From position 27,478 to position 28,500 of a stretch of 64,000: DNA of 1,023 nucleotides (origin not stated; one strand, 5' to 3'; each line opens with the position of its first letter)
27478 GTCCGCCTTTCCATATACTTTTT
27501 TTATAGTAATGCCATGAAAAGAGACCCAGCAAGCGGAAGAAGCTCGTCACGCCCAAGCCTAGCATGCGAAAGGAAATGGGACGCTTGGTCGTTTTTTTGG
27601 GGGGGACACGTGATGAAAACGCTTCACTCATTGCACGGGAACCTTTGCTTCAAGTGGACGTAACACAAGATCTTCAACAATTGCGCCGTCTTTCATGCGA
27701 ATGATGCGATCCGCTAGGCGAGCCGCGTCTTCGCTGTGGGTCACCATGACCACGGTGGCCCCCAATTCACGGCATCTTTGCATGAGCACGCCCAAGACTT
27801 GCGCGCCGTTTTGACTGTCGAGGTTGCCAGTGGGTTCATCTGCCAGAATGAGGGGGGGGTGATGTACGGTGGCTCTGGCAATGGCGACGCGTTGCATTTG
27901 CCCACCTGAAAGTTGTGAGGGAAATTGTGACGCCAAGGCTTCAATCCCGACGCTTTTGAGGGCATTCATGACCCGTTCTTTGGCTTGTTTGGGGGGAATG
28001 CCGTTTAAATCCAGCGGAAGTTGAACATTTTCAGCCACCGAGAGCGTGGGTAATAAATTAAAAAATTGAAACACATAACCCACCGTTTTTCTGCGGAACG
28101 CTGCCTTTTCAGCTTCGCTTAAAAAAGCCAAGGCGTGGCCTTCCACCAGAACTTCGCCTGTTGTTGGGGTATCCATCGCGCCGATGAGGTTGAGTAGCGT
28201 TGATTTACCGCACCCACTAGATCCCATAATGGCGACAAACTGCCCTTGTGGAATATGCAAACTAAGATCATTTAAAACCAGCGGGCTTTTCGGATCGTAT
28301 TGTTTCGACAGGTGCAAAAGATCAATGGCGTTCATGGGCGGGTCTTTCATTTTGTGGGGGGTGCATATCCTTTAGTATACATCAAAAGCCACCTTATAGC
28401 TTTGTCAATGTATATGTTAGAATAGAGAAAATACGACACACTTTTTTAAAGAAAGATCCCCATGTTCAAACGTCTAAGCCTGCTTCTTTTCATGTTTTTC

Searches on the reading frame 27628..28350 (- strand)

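Call 21: search_protein_families(library=pfam, proteins=[window:27628-28350:-], max_evalue=0.001)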
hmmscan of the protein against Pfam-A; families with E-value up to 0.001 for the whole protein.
window:27628-28350:- (240 aa): 4 families
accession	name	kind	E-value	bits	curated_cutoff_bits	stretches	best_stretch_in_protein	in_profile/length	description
PF00005.33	ABC_tran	-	3.5e-38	131.7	25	1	26-174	1-136/137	ABC transporter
PF02463.25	SMC_N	-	6.9e-07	29.3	40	1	36-220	24-212/220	RecF/RecN/SMC N terminal domain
PF13481.12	AAA_25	-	4.2e-05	23.7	27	0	32-53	29-50/195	AAA domain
PF03193.22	RsgA_GTPase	-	7.7e-05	23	30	1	32-67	103-137/174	RsgA GTPase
